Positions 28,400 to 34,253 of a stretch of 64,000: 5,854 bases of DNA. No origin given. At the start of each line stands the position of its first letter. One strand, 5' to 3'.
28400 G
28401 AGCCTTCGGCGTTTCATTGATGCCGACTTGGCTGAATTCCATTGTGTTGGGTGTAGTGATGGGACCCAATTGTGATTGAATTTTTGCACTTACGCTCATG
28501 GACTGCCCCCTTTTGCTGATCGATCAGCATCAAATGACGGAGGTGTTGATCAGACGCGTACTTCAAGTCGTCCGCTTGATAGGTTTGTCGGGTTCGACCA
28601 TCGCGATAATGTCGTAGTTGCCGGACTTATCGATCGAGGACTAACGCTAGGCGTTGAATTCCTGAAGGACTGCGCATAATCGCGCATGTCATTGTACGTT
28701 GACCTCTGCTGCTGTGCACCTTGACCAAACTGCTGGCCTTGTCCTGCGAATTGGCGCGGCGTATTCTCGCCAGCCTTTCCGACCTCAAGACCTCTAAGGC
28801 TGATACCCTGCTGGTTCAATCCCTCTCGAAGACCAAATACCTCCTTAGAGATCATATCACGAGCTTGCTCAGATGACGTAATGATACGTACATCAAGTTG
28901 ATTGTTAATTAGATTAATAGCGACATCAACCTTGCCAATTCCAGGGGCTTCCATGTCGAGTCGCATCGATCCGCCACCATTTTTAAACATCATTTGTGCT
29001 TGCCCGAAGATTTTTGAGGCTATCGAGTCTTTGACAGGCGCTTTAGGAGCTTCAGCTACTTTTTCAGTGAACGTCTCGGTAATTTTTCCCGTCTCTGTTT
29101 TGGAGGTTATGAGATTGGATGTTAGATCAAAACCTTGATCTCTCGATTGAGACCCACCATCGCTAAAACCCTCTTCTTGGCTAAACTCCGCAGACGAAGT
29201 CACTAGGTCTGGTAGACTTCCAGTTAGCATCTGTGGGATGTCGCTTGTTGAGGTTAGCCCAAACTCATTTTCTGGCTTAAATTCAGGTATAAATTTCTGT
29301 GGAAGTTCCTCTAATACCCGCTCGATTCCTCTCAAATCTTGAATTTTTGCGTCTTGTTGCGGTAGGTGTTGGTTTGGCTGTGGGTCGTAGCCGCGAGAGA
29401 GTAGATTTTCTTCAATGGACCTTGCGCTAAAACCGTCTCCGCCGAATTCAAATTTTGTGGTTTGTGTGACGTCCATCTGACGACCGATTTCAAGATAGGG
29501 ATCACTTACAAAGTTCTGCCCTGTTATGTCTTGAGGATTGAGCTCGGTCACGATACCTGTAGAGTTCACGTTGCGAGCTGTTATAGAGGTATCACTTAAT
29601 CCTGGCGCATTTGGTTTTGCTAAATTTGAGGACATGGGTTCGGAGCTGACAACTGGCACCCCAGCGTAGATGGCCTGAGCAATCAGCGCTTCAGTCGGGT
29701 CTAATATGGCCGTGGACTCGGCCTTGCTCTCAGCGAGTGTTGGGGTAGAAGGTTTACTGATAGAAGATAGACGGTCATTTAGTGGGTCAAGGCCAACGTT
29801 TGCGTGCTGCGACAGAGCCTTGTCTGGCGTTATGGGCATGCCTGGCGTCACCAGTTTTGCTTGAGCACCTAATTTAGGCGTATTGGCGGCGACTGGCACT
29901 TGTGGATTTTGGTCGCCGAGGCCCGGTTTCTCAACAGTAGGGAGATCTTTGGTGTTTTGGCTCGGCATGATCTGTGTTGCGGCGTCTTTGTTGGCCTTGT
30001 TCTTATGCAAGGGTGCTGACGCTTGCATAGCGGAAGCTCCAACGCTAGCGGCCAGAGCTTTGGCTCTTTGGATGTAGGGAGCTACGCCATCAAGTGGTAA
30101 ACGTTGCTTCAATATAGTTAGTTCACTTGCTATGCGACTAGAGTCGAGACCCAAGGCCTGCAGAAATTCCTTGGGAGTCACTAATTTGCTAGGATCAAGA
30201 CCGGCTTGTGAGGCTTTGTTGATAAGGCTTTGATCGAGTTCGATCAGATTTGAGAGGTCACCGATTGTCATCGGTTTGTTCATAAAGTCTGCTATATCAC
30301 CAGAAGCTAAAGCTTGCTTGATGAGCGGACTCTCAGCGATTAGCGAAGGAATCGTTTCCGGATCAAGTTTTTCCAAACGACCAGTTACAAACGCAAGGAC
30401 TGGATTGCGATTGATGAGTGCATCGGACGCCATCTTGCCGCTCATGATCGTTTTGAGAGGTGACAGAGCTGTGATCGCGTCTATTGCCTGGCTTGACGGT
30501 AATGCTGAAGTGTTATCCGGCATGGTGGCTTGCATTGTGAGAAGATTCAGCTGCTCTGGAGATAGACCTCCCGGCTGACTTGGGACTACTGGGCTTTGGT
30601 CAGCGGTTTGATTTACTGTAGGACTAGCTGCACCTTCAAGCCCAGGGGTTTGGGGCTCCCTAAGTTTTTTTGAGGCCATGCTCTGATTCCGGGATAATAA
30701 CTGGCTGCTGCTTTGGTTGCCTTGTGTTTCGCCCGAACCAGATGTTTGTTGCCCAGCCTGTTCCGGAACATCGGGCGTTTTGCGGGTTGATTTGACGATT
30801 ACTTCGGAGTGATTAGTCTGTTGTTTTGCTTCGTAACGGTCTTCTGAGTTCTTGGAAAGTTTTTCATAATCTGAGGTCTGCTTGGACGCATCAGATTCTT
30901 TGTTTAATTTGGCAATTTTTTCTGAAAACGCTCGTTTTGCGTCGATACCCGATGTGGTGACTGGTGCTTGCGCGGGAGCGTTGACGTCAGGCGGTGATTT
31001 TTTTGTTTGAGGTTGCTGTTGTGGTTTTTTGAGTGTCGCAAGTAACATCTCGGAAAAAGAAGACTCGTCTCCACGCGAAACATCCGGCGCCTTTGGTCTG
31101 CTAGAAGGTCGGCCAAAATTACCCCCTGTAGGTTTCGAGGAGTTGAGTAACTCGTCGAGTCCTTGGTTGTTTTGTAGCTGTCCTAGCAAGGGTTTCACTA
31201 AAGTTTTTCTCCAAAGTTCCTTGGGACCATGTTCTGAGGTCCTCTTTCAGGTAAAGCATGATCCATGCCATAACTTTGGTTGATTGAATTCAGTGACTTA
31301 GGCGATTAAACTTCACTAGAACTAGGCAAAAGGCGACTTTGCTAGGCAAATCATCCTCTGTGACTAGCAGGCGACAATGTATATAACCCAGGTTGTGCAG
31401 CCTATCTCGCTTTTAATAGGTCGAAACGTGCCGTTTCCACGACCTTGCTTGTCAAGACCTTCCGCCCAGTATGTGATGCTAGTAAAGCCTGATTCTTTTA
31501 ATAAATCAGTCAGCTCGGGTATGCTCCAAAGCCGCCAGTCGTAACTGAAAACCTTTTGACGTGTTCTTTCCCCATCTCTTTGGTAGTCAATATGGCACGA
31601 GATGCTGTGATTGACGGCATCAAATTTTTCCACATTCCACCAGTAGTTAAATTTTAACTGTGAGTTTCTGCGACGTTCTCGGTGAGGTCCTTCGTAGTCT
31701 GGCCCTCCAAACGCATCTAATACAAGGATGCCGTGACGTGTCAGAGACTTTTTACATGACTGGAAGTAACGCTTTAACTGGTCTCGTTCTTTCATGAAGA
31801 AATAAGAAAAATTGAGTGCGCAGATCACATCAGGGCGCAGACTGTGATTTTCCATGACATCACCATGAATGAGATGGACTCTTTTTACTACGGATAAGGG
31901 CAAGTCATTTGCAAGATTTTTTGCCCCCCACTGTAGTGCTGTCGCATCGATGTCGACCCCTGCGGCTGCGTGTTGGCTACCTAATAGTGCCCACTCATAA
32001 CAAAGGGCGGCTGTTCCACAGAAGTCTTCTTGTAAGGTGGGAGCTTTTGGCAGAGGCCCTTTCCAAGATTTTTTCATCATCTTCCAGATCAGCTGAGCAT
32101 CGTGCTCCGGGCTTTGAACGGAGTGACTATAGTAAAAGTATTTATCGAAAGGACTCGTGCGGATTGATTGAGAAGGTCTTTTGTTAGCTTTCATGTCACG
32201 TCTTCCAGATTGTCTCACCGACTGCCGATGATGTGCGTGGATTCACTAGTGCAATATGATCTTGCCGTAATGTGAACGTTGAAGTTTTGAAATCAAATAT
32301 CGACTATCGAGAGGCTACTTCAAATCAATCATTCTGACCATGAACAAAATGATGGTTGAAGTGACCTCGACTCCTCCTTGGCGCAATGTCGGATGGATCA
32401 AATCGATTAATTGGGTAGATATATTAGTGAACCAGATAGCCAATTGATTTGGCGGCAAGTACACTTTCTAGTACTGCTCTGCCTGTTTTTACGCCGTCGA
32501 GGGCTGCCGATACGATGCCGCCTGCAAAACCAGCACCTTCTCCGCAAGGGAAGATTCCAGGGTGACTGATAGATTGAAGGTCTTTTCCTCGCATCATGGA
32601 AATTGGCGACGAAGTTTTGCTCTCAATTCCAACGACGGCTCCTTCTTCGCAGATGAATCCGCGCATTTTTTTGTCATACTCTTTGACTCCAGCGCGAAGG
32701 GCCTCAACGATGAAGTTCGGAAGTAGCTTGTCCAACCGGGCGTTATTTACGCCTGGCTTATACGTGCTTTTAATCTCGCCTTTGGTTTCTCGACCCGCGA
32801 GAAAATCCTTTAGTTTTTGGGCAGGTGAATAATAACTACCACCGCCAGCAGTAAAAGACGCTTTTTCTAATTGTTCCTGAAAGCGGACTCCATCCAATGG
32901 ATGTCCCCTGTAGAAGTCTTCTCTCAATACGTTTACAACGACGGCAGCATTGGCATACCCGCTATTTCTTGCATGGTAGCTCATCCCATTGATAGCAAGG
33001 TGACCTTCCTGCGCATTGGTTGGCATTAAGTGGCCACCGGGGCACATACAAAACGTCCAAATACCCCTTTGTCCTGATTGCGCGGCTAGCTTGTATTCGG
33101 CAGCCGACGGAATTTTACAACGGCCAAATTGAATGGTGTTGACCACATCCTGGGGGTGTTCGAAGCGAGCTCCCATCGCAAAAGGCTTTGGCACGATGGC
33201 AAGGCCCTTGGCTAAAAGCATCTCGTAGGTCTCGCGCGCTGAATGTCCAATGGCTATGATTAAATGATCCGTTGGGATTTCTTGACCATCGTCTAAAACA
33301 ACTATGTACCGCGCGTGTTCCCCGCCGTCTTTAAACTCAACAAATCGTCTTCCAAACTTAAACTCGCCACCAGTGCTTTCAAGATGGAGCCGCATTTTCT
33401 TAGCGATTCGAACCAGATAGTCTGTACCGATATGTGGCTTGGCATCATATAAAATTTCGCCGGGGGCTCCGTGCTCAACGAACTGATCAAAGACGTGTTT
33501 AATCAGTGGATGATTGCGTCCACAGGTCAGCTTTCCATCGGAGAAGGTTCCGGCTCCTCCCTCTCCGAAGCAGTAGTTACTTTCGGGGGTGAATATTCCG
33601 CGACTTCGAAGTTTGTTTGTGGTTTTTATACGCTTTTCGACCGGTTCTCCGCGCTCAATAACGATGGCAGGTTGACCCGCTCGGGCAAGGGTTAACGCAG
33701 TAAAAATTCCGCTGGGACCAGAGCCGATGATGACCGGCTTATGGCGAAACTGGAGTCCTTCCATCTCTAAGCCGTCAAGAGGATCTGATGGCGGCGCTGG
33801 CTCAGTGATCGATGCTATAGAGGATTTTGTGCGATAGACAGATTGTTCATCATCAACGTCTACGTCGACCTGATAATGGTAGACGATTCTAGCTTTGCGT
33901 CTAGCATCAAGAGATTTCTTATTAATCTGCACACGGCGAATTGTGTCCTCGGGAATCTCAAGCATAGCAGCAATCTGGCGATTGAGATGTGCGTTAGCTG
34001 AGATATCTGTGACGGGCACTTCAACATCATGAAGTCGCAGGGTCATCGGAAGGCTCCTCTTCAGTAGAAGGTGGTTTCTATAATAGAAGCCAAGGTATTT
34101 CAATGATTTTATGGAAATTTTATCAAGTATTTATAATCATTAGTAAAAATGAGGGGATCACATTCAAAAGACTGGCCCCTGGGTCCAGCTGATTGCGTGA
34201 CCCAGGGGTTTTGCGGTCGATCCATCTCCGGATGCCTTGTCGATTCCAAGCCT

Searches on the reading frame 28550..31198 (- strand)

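Call 11: search_protein_families(library=pfam, proteins=[window:28550-31198:-], max_evalue=0.001)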
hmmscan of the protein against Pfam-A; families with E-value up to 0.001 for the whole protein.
window:28550-31198:- (882 aa): 1 family
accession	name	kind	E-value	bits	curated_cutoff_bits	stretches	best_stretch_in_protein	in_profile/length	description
PF02120.21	Flg_hook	-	1.5e-14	54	29.8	1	733-813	3-83/85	Flagellar hook-length control protein FliK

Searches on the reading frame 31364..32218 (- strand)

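Call 78: search_protein_families(library=pfam, proteins=[window:31364-32218:-], max_evalue=0.0001)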
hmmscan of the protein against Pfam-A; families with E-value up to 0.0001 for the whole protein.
window:31364-32218:- (284 aa): 1 family
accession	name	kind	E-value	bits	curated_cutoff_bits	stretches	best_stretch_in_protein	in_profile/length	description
PF13847.12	Methyltransf_31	-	5.9e-05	23.2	27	0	66-168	11-110/145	Methyltransferase domain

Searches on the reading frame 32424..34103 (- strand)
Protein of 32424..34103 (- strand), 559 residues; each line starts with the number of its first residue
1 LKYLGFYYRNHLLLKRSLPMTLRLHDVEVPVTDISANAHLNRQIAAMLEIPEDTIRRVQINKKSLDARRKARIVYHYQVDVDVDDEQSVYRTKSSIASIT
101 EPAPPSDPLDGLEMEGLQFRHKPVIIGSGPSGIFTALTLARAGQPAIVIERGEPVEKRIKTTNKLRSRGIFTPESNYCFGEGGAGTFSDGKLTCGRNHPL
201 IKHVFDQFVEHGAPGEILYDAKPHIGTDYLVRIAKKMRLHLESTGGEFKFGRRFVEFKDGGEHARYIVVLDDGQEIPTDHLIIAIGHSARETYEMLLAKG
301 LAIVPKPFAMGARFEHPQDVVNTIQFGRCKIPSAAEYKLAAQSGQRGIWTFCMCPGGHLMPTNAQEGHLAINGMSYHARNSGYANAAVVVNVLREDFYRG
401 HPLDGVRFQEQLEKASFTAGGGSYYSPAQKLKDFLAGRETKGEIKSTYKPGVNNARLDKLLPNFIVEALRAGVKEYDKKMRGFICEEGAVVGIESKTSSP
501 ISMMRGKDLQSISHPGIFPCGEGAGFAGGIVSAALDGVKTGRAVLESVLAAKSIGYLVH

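Call 11: search_protein_families(library=pfam, proteins=[window:32424-34103:-], max_evalue=0.001)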
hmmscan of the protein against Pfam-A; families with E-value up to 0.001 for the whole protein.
window:32424-34103:- (559 aa): 7 families
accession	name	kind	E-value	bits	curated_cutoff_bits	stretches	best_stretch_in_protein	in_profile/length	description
PF21688.3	FAD-depend_C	-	8.9e-64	215.8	27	1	307-497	1-197/197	FAD-dependent protein, C-terminal domain-like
PF07992.20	Pyr_redox_2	-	4.7e-09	36.5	26.1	1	222-291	174-241/291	Pyridine nucleotide-disulphide oxidoreductase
PF01266.30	DAO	-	1.2e-06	28.7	27.9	0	124-154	3-34/353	FAD dependent oxidoreductase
PF03486.20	HI0933_like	-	1.5e-06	28.3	50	1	123-489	3-191/244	HI0933-like protein Rossmann domain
PF01494.25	FAD_binding_3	-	4.6e-05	23.2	22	1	124-258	5-127/349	FAD binding domain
PF00890.30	FAD_binding_2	-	0.00046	19.9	20.4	0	124-155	3-34/414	FAD binding domain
PF13738.12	Pyr_redox_3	-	0.00088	19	30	0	124-156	1-34/305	Pyridine nucleotide-disulphide oxidoreductase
